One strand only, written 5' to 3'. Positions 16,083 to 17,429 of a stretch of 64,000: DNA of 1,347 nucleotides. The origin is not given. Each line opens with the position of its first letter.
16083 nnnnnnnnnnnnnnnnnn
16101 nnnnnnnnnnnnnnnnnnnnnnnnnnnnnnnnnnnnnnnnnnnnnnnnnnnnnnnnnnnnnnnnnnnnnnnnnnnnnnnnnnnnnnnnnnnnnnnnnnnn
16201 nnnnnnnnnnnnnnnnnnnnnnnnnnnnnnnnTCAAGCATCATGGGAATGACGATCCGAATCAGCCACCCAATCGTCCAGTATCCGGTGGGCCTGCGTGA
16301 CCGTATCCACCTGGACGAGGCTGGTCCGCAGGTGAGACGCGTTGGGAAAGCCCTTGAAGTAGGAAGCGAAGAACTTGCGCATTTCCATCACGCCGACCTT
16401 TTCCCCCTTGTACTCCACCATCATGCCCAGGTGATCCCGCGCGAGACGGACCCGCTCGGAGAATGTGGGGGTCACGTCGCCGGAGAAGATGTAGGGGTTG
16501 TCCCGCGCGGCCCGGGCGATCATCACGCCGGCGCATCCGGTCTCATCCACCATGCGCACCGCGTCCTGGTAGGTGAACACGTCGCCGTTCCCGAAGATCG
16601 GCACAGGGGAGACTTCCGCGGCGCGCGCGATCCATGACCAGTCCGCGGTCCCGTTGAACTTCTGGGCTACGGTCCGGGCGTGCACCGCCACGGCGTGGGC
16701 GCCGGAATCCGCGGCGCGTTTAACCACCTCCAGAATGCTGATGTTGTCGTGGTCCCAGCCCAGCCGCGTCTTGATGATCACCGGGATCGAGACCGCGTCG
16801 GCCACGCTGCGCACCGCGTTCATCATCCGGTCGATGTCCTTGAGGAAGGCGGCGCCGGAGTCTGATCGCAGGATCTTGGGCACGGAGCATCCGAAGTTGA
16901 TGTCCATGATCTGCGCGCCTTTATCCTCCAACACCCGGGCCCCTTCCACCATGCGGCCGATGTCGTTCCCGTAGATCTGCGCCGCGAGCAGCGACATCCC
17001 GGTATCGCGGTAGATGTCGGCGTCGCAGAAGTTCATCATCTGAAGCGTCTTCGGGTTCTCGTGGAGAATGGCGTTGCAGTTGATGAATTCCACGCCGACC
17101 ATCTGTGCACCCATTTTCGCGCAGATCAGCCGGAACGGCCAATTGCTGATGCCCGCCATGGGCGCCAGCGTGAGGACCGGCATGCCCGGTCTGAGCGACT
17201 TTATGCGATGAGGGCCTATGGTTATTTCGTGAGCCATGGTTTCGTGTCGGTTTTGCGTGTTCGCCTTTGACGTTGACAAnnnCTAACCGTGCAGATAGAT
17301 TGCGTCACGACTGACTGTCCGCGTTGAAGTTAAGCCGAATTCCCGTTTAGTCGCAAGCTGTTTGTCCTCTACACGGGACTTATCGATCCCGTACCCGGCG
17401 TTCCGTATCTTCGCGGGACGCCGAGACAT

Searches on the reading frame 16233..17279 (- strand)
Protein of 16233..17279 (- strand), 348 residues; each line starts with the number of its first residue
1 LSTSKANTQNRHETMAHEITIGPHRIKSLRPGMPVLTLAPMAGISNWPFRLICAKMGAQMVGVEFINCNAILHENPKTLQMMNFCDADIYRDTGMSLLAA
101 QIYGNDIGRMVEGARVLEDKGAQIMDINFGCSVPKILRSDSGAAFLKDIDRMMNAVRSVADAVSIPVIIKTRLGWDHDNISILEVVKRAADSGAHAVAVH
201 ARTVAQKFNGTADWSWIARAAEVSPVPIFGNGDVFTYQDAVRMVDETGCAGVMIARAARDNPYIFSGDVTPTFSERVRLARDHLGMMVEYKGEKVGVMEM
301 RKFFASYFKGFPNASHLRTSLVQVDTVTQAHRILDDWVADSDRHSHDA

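Call 9: search_protein_families(library=pfam, proteins=[window:16233-17279:-], max_evalue=0.01)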
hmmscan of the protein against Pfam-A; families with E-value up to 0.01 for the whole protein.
window:16233-17279:- (348 aa): 4 families
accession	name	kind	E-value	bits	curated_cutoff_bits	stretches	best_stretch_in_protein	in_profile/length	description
PF01207.24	Dus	-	4.8e-72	243.1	20.4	1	38-334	2-302/311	Dihydrouridine synthase (Dus)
PF00809.28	Pterin_bind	-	0.0022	18.1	25.5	1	98-171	12-80/244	Pterin binding enzyme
PF01680.23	SOR_SNZ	-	0.0025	18.1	27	1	111-185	23-90/207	SOR/SNZ family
PF13714.12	PEP_mutase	-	0.003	17.6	31.5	0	148-199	53-104/240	Phosphoenolpyruvate phosphomutase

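Call 10: search_protein_families(library=ncbifam, proteins=[window:16233-17279:-], max_evalue=0.01)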
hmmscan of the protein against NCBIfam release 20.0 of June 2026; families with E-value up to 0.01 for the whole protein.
window:16233-17279:- (348 aa): 12 families
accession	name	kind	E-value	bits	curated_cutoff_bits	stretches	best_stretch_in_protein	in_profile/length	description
TIGR00737.1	nifR3_yhdG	equivalog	2.2e-87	293.3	293.3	1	37-338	11-315/319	tRNA dihydrouridine synthase DusB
NF008774.0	PRK11815.1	equivalog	2.4e-23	82.6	269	1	35-331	14-317/337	tRNA dihydrouridine(20/20a) synthase DusA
NF007838.0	PRK10550.1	equivalog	5.3e-22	78.2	395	1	96-263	63-232/312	tRNA dihydrouridine(16) synthase DusC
TIGR00742.1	yjbN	subfamily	9.1e-19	68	397.2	1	36-204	3-165/318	tRNA dihydrouridine(20/20a) synthase DusA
NF006183.0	PRK08318.1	equivalog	1e-07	31.1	335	1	112-199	117-199/422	NAD-dependent dihydropyrimidine dehydrogenase subunit PreA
NF005574.0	PRK07259.1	equivalog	1.6e-07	30.6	269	1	92-198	92-190/304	dihydroorotate dehydrogenase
TIGR01037.2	pyrD_sub1_fam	subfamily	7.1e-07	28.6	270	1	69-200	66-189/300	dihydroorotate dehydrogenase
NF041011.1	dihydoor_dh_Arch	equivalog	5.7e-06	25.6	330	1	98-198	88-175/289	dihydroorotate dehydrogenase PyrD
TIGR00736.1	nifR3_rel_arch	hypoth_equivalog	2.5e-05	24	218.7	1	120-258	91-223/231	MJ0144 family RNA dihydrouridine synthase-like protein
NF003215.0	PRK04180.1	equivalog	8.5e-05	22.1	395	1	111-184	32-98/298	pyridoxal 5'-phosphate synthase lyase subunit PdxS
NF005741.0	PRK07565.1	subfamily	0.00057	19.1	303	1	101-204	108-202/335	dihydroorotate dehydrogenase-like protein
TIGR00343.1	TIGR00343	equivalog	0.0068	16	438.45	0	111-184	20-86/287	pyridoxal 5'-phosphate synthase lyase subunit PdxS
